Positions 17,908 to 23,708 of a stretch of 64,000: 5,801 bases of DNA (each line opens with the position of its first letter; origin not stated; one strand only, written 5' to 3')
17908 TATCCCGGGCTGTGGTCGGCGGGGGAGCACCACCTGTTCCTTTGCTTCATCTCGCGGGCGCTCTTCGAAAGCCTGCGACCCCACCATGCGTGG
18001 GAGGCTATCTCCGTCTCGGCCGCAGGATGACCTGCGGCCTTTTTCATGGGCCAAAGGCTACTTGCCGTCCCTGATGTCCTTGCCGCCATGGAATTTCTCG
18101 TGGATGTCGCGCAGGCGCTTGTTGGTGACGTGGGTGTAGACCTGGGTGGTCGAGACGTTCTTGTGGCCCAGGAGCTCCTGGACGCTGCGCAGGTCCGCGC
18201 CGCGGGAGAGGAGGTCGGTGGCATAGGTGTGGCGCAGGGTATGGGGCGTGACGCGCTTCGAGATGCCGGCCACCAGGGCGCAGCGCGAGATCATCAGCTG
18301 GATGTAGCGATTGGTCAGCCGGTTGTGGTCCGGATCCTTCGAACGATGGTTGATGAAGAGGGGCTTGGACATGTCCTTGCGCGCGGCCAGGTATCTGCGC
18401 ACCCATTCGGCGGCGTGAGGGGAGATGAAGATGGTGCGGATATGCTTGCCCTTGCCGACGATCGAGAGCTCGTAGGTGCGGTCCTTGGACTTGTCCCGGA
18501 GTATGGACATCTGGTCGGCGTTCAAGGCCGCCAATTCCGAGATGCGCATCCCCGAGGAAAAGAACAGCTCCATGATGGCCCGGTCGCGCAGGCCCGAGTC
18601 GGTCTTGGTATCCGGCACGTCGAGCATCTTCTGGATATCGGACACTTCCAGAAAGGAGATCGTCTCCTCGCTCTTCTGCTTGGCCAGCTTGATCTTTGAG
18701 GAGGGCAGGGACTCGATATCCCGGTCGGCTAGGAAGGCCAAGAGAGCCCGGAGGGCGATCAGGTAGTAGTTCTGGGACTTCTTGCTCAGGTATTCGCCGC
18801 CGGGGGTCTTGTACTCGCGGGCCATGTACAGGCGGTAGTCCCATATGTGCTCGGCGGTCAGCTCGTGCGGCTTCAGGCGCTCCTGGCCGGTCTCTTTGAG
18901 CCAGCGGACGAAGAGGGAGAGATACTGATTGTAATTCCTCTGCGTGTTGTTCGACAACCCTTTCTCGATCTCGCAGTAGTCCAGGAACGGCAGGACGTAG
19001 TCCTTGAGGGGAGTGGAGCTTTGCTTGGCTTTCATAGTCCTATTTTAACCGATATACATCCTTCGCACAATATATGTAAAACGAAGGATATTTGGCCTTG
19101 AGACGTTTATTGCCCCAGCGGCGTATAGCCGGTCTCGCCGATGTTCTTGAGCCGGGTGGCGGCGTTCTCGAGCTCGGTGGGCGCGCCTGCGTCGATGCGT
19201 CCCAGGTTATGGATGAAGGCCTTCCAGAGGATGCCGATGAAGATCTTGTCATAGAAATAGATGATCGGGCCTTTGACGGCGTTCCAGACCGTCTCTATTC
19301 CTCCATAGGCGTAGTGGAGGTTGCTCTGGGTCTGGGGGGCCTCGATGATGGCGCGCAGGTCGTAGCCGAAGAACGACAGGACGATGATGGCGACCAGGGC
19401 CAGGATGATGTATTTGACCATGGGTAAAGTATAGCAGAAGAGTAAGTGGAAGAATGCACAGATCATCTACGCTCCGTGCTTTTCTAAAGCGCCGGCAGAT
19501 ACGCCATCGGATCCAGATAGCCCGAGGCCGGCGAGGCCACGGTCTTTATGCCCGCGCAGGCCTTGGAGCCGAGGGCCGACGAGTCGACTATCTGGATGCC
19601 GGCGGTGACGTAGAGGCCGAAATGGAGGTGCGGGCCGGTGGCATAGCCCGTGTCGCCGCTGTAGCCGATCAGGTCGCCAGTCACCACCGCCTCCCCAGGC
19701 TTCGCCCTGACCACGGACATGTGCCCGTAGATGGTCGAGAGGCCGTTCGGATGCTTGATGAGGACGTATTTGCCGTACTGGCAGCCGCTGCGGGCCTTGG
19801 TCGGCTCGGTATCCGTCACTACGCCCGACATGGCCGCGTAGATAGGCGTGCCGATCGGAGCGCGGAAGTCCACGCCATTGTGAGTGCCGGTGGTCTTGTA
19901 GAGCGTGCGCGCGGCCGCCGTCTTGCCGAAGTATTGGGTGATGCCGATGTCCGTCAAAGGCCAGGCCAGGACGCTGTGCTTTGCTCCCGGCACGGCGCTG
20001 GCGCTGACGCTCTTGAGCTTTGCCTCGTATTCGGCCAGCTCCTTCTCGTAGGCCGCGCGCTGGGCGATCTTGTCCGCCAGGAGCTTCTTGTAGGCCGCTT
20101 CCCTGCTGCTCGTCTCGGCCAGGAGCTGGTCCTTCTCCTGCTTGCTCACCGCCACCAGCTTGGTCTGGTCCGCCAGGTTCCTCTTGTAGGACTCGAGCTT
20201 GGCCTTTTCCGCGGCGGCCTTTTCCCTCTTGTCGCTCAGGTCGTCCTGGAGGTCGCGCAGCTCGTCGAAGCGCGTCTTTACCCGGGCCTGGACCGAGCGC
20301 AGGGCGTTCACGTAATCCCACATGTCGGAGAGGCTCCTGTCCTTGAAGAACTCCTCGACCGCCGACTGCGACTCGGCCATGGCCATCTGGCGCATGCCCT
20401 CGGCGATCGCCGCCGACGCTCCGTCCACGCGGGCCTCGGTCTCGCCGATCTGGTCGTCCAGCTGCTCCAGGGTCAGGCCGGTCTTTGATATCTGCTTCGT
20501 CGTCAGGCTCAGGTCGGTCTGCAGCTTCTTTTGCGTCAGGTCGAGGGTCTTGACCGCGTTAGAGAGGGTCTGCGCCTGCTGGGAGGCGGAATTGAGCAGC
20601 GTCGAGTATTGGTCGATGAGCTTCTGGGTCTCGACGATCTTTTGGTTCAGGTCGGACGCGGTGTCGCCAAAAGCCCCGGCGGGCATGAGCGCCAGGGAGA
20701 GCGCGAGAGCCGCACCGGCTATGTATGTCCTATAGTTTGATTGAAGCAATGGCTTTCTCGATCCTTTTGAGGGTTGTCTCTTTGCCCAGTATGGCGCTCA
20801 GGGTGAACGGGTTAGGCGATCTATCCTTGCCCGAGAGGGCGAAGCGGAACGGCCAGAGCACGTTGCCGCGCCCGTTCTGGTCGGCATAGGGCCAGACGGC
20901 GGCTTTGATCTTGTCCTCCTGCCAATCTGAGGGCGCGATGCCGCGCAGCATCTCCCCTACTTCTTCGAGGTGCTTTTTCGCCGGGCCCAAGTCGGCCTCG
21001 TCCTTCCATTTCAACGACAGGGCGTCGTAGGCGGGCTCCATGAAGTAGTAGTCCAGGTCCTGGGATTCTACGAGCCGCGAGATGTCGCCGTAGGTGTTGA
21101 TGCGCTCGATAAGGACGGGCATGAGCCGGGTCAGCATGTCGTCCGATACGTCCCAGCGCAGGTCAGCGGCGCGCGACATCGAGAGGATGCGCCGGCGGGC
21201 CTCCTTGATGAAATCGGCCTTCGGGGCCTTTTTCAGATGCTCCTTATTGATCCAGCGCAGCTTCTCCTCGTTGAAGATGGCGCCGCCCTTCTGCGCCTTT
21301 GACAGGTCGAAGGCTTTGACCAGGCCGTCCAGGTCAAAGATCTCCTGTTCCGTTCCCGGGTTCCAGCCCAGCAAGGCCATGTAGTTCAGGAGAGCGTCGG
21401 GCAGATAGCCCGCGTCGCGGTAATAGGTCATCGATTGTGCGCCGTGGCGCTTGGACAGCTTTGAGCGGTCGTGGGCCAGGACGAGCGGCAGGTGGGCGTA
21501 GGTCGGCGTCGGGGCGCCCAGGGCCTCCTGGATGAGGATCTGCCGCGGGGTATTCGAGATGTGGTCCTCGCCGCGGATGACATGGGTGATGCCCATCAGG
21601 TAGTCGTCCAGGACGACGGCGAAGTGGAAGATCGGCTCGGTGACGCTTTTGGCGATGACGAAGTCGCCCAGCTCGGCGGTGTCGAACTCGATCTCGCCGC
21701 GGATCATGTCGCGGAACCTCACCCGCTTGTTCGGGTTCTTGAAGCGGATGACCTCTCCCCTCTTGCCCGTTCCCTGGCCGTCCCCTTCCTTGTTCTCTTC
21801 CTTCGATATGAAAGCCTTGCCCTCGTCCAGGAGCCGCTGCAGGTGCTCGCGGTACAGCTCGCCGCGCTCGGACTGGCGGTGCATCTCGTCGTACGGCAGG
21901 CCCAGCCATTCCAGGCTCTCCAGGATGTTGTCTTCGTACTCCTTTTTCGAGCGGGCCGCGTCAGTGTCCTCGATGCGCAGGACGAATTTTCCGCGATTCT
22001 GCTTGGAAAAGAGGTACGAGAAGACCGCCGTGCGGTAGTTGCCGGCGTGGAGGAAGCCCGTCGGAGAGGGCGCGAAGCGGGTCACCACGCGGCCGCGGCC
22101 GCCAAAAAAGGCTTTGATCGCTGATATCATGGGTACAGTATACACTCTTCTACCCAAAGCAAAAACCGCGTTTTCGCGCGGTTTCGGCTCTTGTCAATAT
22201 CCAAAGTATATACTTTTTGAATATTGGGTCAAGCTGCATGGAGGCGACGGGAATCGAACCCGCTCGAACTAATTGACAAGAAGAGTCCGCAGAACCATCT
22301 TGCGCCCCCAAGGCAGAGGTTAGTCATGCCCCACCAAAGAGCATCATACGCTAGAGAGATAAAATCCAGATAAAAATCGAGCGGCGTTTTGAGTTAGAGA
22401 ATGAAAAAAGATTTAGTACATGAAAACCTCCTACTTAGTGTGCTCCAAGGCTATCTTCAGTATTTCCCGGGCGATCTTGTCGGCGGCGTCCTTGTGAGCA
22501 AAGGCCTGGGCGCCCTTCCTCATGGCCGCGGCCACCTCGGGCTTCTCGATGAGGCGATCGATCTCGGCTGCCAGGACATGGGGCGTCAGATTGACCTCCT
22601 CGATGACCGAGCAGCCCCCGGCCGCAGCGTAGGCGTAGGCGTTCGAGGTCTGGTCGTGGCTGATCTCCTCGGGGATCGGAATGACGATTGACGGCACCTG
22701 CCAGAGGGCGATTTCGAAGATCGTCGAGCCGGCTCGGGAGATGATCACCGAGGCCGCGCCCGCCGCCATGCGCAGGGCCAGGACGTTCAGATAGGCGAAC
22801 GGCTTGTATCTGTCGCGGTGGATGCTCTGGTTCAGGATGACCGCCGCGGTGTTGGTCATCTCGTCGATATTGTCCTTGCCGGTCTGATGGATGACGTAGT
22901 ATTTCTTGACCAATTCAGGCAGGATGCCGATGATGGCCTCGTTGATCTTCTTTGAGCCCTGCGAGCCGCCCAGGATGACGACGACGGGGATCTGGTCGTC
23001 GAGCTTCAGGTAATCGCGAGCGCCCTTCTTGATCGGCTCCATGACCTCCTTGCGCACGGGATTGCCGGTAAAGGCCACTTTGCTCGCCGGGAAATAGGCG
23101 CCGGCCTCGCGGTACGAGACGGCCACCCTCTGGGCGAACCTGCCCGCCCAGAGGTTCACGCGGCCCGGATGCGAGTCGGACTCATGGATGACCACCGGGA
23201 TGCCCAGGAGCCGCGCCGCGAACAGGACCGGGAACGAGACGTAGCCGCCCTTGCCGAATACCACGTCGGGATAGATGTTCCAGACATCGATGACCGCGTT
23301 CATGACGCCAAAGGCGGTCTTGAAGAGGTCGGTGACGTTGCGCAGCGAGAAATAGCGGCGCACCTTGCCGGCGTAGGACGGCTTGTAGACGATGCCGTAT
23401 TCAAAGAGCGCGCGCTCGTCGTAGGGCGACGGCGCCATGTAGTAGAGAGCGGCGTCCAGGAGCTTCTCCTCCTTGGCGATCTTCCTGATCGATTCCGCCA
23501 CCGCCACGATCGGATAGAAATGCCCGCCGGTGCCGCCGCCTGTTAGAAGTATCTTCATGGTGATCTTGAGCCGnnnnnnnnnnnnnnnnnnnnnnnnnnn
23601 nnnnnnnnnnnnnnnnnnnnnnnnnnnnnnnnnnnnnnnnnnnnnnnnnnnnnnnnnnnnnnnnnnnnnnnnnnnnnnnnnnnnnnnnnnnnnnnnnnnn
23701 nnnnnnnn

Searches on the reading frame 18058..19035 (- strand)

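Call 71: search_protein_families(library=pfam, proteins=[window:18058-19035:-], max_evalue=0.001)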
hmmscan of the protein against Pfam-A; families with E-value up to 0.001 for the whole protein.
window:18058-19035:- (325 aa): 4 families
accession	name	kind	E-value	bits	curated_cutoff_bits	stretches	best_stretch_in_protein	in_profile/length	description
PF00589.27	Phage_integrase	-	4.8e-40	137.6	27.1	1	128-306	2-171/172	Phage integrase family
PF02899.23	Phage_int_SAM_1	-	1.6e-11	44.8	22.3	1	17-105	4-82/83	Phage integrase, N-terminal SAM-like domain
PF13495.12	Phage_int_SAM_4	-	7.8e-09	36.3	27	1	17-107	5-83/85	Phage integrase, N-terminal SAM-like domain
PF13102.12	Phage_int_SAM_5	-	0.00013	22.7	22.3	1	20-99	9-79/98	Phage integrase SAM-like domain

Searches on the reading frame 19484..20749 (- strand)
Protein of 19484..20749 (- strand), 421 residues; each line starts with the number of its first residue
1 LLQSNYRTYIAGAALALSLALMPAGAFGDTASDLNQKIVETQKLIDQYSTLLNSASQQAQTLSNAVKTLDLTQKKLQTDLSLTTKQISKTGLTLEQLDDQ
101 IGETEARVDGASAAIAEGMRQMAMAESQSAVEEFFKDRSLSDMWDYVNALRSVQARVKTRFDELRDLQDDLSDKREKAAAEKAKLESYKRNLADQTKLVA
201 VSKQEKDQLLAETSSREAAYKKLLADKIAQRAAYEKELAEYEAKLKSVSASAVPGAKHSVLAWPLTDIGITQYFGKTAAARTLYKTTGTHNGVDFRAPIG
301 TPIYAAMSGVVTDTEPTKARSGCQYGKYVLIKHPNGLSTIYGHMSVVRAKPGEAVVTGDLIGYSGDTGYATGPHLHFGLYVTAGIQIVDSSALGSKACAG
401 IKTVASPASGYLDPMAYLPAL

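Call 71: search_protein_families(library=pfam, proteins=[window:19484-20749:-], max_evalue=0.001)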
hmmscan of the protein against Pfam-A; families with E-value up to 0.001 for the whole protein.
window:19484-20749:- (421 aa): 1 family
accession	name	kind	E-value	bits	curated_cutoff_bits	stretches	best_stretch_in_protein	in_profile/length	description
PF01551.29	Peptidase_M23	-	3.2e-28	98.2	28.7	1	289-381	2-89/96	Peptidase family M23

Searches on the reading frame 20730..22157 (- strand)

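Call 71: search_protein_families(library=pfam, proteins=[window:20730-22157:-], max_evalue=0.001)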
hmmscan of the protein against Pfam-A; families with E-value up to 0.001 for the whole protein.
window:20730-22157:- (475 aa): 2 families
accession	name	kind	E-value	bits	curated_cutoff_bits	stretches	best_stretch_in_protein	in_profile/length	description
PF00749.27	tRNA-synt_1c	-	7.4e-85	285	23.4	2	132-302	141-314/314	tRNA synthetases class I (E and Q), catalytic domain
PF19269.4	Anticodon_2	-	1.3e-19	71.4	23.6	1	336-470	10-141/141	Anticodon binding domain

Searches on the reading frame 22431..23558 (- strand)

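Call 71: search_protein_families(library=pfam, proteins=[window:22431-23558:-], max_evalue=0.001)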
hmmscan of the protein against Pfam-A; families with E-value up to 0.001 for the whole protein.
window:22431-23558:- (375 aa): 2 families
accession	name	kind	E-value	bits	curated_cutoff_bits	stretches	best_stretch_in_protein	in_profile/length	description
PF04101.22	Glyco_tran_28_C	-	2.1e-31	109.7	22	1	192-361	1-165/166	Glycosyltransferase family 28 C-terminal domain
PF03033.26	Glyco_transf_28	-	8e-26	91.2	26.2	1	3-146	1-138/139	Glycosyltransferase family 28 N-terminal domain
